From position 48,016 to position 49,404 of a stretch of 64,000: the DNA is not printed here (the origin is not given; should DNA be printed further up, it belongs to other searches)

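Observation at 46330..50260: P1-RepA/RepFIB-type replicon with iterons upstream and a large array of inverted-repeat units downstream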

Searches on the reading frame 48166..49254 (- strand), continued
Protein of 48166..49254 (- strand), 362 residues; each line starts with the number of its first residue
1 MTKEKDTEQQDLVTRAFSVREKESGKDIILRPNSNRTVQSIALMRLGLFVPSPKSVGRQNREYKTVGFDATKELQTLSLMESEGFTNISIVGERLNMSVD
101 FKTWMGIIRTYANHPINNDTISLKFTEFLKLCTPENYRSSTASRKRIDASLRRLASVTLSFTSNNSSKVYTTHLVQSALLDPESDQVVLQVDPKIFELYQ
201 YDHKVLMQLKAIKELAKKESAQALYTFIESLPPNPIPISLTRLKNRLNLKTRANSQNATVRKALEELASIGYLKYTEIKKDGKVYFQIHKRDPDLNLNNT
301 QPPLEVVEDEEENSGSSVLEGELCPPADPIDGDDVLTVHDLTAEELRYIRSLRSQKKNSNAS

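Call 49: search_dna_similar(query=window:48166-49254:-, collection=plasmids, mode=protein, max_rows=60, rows=spread, max_evalue=1e-20)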
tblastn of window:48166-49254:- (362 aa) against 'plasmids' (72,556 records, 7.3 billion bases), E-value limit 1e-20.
The search stops at 5000 records and this limit was reached: more records match than are counted here, and every count below describes the 5000 best-scoring records only.
Records with a match: at least 5000; places in all: 6402; records where one place covers at least 80% of the query: 3337.
Best place of each record, by identity: >=99% 1119; 95-99% 7; 90-95% 1; 80-90% 110; 60-80% 1; <60% 3762.
By first word of the organism name: Escherichia 2090; Klebsiella 1038; Salmonella 893; Enterobacter 422; Pantoea 161; Citrobacter 157; Yersinia 64; Raoultella 37; Cronobacter 34; Shigella 25; and 25 more.
By predicted mobility (MOB-suite, as given by PLSDB): conjugative 3328; non-mobilizable 1201; mobilizable 471.
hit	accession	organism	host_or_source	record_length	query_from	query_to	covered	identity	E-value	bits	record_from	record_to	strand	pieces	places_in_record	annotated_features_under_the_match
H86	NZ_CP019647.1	Salmonella enterica subsp. enterica serovar Typhimurium ...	Sus scrofa domesticus,pooled feces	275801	1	362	100%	100.0%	0e+0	743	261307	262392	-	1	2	repHI2: IncHI-type plasmid replication initiator protein RepHI2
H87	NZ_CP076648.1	Escherichia coli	duck,Swabs of feces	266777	1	362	100%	100.0%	0e+0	743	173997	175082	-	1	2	repHI2: IncHI-type plasmid replication initiator protein RepHI2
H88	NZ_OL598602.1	Salmonella sp.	-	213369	1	362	100%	100.0%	0e+0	743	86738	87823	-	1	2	repHI2: IncHI-type plasmid replication initiator protein RepHI2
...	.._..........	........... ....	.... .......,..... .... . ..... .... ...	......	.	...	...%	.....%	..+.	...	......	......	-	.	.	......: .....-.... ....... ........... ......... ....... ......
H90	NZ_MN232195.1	Escherichia coli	-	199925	1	362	100%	100.0%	0e+0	743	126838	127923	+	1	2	repHI2: IncHI-type plasmid replication initiator protein RepHI2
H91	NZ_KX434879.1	Klebsiella pneumoniae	Homo sapiens,blood culture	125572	1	362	100%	100.0%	0e+0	743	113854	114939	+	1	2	repHI2: IncHI-type plasmid replication initiator protein RepHI2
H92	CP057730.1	Escherichia coli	culture,Pooled pig faecal samples ...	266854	1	362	100%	100.0%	0e+0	743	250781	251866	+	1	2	RepB family plasmid replication initiator protein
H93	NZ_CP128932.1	Escherichia coli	-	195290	1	362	100%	100.0%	0e+0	743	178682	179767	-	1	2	repHI2: IncHI-type plasmid replication initiator protein RepHI2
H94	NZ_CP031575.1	Enterobacter hormaechei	Homo sapiens,Rectal swab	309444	1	362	100%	99.4%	0e+0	740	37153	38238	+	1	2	repHI2: IncHI-type plasmid replication initiator protein RepHI2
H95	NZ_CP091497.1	Enterobacter cloacae complex sp. ECL404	cell culture,Drainage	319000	1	362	100%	99.4%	0e+0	740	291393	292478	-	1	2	repHI2: IncHI-type plasmid replication initiator protein RepHI2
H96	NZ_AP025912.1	Enterobacter hormaechei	Homo sapiens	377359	1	362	100%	99.4%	0e+0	740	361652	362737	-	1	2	repHI2: IncHI-type plasmid replication initiator protein RepHI2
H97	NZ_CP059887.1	Salmonella enterica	Homo sapiens,Urine sample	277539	1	362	100%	99.4%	0e+0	740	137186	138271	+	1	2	repHI2: IncHI-type plasmid replication initiator protein RepHI2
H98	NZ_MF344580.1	Enterobacter cloacae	-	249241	1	362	100%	99.4%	0e+0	740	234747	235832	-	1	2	repHI2: IncHI-type plasmid replication initiator protein RepHI2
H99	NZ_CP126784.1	Enterobacter hormaechei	Homo sapiens,isolated bacterial ...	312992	1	362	100%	99.4%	0e+0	740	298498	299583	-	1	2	repHI2: IncHI-type plasmid replication initiator protein RepHI2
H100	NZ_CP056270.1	Citrobacter sp. RHBSTW-00881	culture,Freshwater sample from ...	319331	1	362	100%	85.8%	0e+0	643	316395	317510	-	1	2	RepB family plasmid replication initiator protein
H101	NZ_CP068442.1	Pantoea agglomerans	Fungi,tissue sample,perithecium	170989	13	357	95%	50.7%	1e-98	327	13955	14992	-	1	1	RepB family plasmid replication initiator protein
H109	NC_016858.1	Salmonella enterica subsp. enterica serovar Typhimurium ...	-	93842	13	325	86%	49.1%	5e-84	285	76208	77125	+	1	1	RepB family plasmid replication initiator protein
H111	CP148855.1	Salmonella enterica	Dog,single cell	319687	21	337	88%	48.1%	3e-85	288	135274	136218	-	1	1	RepB family plasmid replication initiator protein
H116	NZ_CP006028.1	Escherichia coli O145:H28 str. RM13514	Homo sapiens,feces; clinical sample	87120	13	301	80%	51.7%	2e-84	286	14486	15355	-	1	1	RepB family plasmid replication initiator protein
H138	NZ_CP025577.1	Klebsiella pneumoniae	Homo sapiens,Bacterial isolate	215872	21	312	81%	50.7%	2e-84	286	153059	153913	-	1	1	RepB family plasmid replication initiator protein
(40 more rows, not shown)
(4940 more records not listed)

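Call 50: get_annotated_region(hit=H116, flank=3000)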
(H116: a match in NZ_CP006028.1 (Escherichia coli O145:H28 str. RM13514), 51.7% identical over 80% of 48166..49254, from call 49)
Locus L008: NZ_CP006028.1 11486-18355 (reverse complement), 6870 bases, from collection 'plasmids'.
description: Escherichia coli O145:H28 str. RM13514 plasmid pO145-13514, complete sequence
organism: Escherichia coli O145:H28 str. RM13514 (NCBI taxid 1248902)
taxonomy: Bacteria; Pseudomonadota; Gammaproteobacteria; Enterobacterales; Enterobacteriaceae; Escherichia; Escherichia coli; Escherichia coli O145:H28 str. RM13514
host: -; source: Homo sapiens,feces; clinical sample; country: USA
typing (MOB-suite, as given by PLSDB): mobilizable; replicon IncFIB,IncI-gamma/K1; relaxase MOBP
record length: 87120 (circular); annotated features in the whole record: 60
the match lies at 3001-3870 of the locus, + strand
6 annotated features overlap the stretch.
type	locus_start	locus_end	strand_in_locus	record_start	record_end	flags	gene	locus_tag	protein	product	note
CDS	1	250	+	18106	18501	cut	-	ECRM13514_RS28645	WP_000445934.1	plasmid partitioning/stability family protein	-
CDS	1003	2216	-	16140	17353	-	-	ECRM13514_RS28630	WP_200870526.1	IS3 family transposase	-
CDS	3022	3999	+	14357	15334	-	-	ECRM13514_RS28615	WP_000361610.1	RepB family plasmid replication initiator protein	GO:0006270 - DNA replication initiation [Evidence IEA]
CDS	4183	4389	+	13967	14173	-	-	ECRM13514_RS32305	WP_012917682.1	transposase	GO:0006313 - DNA transposition [Evidence IEA]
CDS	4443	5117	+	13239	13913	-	tnpA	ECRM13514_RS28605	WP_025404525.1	IS66-like element accessory protein TnpA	GO:0006313 - DNA transposition [Evidence IEA]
CDS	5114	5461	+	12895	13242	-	tnpB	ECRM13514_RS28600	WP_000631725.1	IS66 family insertion sequence element accessory protein TnpB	-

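Call 51: get_annotated_region(hit=H138, flank=3000)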
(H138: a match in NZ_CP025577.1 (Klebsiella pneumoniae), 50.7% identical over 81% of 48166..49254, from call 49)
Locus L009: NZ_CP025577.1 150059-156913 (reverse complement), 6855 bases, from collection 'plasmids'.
description: Klebsiella pneumoniae strain 08EU827 plasmid p08EU827_1, complete sequence
organism: Klebsiella pneumoniae (NCBI taxid 573)
taxonomy: Bacteria; Pseudomonadota; Gammaproteobacteria; Enterobacterales; Enterobacteriaceae; Klebsiella; Klebsiella pneumoniae
host: -; source: Homo sapiens,Bacterial isolate; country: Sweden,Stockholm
typing (MOB-suite, as given by PLSDB): conjugative; replicon IncFIB,IncFII; relaxase MOBF,MOBF; mating-pair formation MPF_F
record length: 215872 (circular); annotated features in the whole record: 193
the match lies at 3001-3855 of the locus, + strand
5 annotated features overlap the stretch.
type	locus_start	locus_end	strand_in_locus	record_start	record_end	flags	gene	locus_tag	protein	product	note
CDS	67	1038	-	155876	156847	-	-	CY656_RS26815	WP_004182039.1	ParB/RepB/Spo0J family plasmid partition protein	-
CDS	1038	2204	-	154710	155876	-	sopA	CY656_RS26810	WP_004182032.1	plasmid-partitioning protein SopA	-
CDS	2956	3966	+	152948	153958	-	-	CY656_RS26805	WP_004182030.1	RepB family plasmid replication initiator protein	GO:0006270 - DNA replication initiation [Evidence IEA]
CDS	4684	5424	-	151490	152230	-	-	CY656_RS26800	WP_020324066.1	tyrosine-type recombinase/integrase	GO:0015074 - DNA integration [Evidence IEA]; GO:0006310 - DNA recombination [Evidence IEA]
CDS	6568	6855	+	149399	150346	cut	-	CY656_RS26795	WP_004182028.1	sensor domain-containing diguanylate cyclase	-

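Call 52: get_annotated_region(hit=H109, flank=3000)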
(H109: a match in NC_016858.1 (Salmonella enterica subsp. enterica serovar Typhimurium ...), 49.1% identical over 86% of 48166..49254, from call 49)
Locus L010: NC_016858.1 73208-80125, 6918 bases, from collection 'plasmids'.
description: Salmonella enterica subsp. enterica serovar Typhimurium str. ST4/74 plasmid TY474p1, complete sequence
organism: Salmonella enterica subsp. enterica serovar Typhimurium str. ST4/74 (NCBI taxid 909946)
taxonomy: Bacteria; Pseudomonadota; Gammaproteobacteria; Enterobacterales; Enterobacteriaceae; Salmonella; Salmonella enterica; Salmonella enterica subsp. enterica serovar Typhimurium str. ST4/74
host: -; source: -; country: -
typing (MOB-suite, as given by PLSDB): conjugative; replicon IncFIB,IncFII; relaxase MOBF; mating-pair formation MPF_F
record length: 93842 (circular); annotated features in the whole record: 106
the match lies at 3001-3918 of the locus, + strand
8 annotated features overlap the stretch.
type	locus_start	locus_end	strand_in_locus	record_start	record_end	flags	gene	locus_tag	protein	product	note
CDS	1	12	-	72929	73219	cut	-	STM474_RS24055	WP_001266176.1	hypothetical protein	-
CDS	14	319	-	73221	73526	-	ccdB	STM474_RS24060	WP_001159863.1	type II toxin-antitoxin system toxin CcdB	-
CDS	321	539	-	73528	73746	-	ccdA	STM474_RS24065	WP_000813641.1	type II toxin-antitoxin system antitoxin CcdA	-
CDS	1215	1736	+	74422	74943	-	-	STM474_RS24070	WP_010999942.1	hypothetical protein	-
CDS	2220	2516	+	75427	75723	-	-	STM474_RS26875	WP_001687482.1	hypothetical protein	-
CDS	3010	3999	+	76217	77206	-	-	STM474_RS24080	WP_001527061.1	RepB family plasmid replication initiator protein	GO:0006270 - DNA replication initiation [Evidence IEA]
CDS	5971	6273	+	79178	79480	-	pefB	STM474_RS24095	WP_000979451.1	transcriptional regulator PefB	-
CDS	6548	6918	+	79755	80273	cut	pefA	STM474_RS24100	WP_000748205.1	major pilin PefA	-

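Call 53: get_annotated_region(hit=H101, flank=3000)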
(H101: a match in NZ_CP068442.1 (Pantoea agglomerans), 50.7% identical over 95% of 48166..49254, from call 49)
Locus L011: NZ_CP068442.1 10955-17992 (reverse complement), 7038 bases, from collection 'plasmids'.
description: Pantoea agglomerans strain ZJU23 plasmid unnamed2, complete sequence
organism: Pantoea agglomerans (NCBI taxid 549)
taxonomy: Bacteria; Pseudomonadota; Gammaproteobacteria; Enterobacterales; Erwiniaceae; Pantoea; Pantoea agglomerans
host: -; source: Fungi,tissue sample,perithecium; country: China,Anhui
typing (MOB-suite, as given by PLSDB): non-mobilizable; replicon rep_cluster_807
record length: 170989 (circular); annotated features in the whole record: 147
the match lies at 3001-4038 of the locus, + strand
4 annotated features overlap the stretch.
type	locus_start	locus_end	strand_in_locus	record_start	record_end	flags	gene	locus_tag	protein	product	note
CDS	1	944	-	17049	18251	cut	-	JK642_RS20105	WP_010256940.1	AAA family ATPase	-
CDS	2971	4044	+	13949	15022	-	-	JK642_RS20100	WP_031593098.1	RepB family plasmid replication initiator protein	GO:0006270 - DNA replication initiation [Evidence IEA]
CDS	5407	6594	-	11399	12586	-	-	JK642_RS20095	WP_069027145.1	diguanylate phosphodiesterase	-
CDS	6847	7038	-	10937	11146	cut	-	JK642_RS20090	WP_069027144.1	YdgH/BhsA/McbA-like domain containing protein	-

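Call 54: get_annotated_region(hit=H111, flank=3000)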
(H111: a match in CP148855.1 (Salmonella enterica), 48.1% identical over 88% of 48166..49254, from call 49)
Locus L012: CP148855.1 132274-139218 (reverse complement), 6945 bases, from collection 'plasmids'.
description: Salmonella enterica subsp. enterica serovar Infantis strain Z1322PSL0044 plasmid pZ1322PSL0044-2, complete sequence
organism: Salmonella enterica (NCBI taxid 595)
taxonomy: Bacteria; Pseudomonadota; Gammaproteobacteria; Enterobacterales; Enterobacteriaceae; Salmonella; Salmonella enterica
host: -; source: Dog,single cell; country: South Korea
typing (MOB-suite, as given by PLSDB): conjugative; replicon IncFIB; relaxase MOBP,MOBP; mating-pair formation MPF_I
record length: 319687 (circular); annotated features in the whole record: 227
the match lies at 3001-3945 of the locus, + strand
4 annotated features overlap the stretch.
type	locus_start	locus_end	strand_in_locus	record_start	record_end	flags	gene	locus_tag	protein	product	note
CDS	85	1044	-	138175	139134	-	-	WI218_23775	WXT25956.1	ParB/RepB/Spo0J family plasmid partition protein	-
CDS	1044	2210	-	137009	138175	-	sopA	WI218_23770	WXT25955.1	plasmid-partitioning protein SopA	-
CDS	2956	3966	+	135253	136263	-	-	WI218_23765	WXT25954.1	RepB family plasmid replication initiator protein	-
CDS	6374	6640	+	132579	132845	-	-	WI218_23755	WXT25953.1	hypothetical protein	-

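Call 73: find_encoding_contigs(protein=P0007, flank=3500, max_places=1)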
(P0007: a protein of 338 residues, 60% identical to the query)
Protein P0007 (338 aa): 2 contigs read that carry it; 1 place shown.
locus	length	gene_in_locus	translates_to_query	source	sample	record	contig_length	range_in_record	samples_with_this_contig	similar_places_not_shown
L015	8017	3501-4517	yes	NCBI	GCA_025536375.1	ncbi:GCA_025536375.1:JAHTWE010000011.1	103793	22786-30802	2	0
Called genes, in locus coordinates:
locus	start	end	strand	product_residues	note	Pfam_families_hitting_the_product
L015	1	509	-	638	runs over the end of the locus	PF02463:SMC_N, PF13476:AAA_23, PF00005:ABC_tran (faint)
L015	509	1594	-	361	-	PF00149:Metallophos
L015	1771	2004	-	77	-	PF15970:HicB-like_2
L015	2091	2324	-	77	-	-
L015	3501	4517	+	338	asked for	PF01051:Rep3_N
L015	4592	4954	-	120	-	-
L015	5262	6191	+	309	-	-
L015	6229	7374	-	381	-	PF00154:RecA_N, PF08423:Rad51 (faint)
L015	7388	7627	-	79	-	-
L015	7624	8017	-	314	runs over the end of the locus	PF02739:5_3_exonuc_N, PF01367:5_3_exonuc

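Call 74: find_encoding_contigs(protein=P0008, flank=3500, max_places=1)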
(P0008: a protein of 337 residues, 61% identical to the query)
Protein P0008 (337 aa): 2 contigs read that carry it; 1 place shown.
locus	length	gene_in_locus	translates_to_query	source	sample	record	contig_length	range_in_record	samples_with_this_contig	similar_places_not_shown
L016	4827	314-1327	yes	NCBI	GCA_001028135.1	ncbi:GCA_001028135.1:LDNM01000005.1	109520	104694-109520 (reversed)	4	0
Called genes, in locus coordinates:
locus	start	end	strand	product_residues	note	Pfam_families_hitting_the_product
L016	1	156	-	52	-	?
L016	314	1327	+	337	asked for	PF01051:Rep3_N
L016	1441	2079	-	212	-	PF13240:Zn_Ribbon_1 (weak)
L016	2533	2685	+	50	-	PF07927:HicA_toxin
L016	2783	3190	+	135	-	PF15919:HicB_lk_antitox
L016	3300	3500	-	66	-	PF01381:HTH_3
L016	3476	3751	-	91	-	PF01609:DDE_Tnp_1, PF13586:DDE_Tnp_1_2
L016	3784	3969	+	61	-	-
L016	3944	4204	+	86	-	PF01320:Colicin_Pyocin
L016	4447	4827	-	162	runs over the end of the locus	PF00583:Acetyltransf_1 (weak), PF13673:Acetyltransf_10, PF13508:Acetyltransf_7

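Call 85: predict_structure(alignment_id=A2)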
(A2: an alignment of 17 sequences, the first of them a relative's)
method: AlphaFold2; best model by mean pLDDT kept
length: 362 residues; sequences in the alignment: 17
mean_pLDDT: 64.4   pTM: 0.54
mean pLDDT of the five models: 64.4, 64.3, 61.8, 55.6, 55.2
residues with pLDDT >= 90: 28; 70-90: 145; 50-70: 89; < 50: 100
segments of 3 or more residues with pLDDT < 50: 1-23, 25-38, 53-63, 294-339, 359-362
pLDDT, mean of each block of 10 residues (from residue 1): 37 40 44 46 66 45 61 76 83 82 85 77 91 77 90 90 86 88 91 75 53 58 64 69 66 72 74 77 77 40 27 27 31 34 65 59 43
secondary structure, 60 per line:
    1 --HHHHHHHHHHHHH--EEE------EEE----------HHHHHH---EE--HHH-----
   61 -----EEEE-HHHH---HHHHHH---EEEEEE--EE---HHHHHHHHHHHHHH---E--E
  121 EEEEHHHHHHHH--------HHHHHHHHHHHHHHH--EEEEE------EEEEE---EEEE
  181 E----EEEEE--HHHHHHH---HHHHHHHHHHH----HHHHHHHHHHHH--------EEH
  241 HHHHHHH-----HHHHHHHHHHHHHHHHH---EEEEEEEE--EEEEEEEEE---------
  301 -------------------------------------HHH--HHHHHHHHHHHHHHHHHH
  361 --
elements in order: H3-15 E18-20 E27-29 H40-45 E66-69 H71-74 H78-83 E87-92 H100-113 E120-124 H125-132 H141-155 E158-162 E169-173 E177-181 E186-190 H193-199 H203-213 H218-229 H240-247 H253-269 E273-280 E283-291 H343-360

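Call 87: fold_search(model_id=the predicted structure, library=pdb)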
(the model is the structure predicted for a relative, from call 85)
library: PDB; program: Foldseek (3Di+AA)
matches with E <= 10: 901; with E <= 0.001: 4
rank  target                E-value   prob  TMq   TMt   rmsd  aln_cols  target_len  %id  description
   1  5tbf_B                1.7e-06  1.00  0.37  0.46   7.6       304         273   14  Crystal structure of SeMet derivatives of domain2 and domain 3 of RctB (released 2017-04-12)
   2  5ubf_A                2.4e-05  1.00  0.34  0.42   7.2       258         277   13  Crystal structure of the RctB domains 2-3, RctB-155-483 (released 2017-01-11)
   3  2z9o_A                1.6e-04  1.00  0.27  0.39   9.7       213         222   11  Crystal structure of the dimeric form of RepE in complex with the repE operator DNA (released 2007-11-27)
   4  2z9o_B                3.1e-04  1.00  0.27  0.40   9.5       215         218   12  Crystal structure of the dimeric form of RepE in complex with the repE operator DNA (released 2007-11-27)
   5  3bz6                  1.1e-02  0.80  0.15  0.30  16.5       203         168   13  Crystal structure of a conserved protein of unknown function from Pseudomonas syringae pv. tomato str. DC3000 (released 2008-02-05)
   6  6h24_A                1.4e-02  0.99  0.22  0.52   7.3       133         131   10  X-Ray Crystal Structure of the MSBI1.176 WH1 Domain, a Replication Protein Isolated from a Multiple Sclerosis Patient (released 2019-05-15)
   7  8c7u_A                1.5e-02  0.54  0.17  0.22  19.8       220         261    9  Transcriptional pleiotropic repressor CodY from Enterococcus faecalis in complex with Leu and a 30-bp DNA fragment enc (released 2023-06-28)
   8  3reo_B                2.0e-02  0.99  0.18  0.18   6.6        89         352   20  Monolignol O-methyltransferase (MOMT) (released 2012-03-14)
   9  4pgh_B                2.1e-02  0.96  0.16  0.17   7.4        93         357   19  Caffeic acid O-methyltransferase from Sorghum bicolor (released 2014-07-02)
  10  4pgg_A                2.2e-02  0.97  0.18  0.18   7.4        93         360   19  Caffeic acid O-methyltransferase from Sorghum bicolor (released 2014-07-02)
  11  6h24_B                2.5e-02  0.99  0.23  0.55   4.1       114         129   12  X-Ray Crystal Structure of the MSBI1.176 WH1 Domain, a Replication Protein Isolated from a Multiple Sclerosis Patient (released 2019-05-15)
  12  2b0l_B                2.5e-02  0.99  0.19  0.57   3.9        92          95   20  C-terminal DNA binding domain of transcriptional pleiotropic repressor CodY. (released 2006-02-21)
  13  8c7t_A                2.5e-02  0.54  0.17  0.22  18.9       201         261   10  Unliganded transcriptional pleiotropic repressor CodY from Enterococcus faecalis (released 2023-06-28)
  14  9a6f_A                2.8e-02  0.44  0.17  0.22  20.5       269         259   10  Integrative model of CODY-YPPF by crosslinking MS and deep learning (released 2024-09-18)
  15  2b0l_A                3.0e-02  0.99  0.18  0.53   3.9        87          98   22  C-terminal DNA binding domain of transcriptional pleiotropic repressor CodY. (released 2006-02-21)
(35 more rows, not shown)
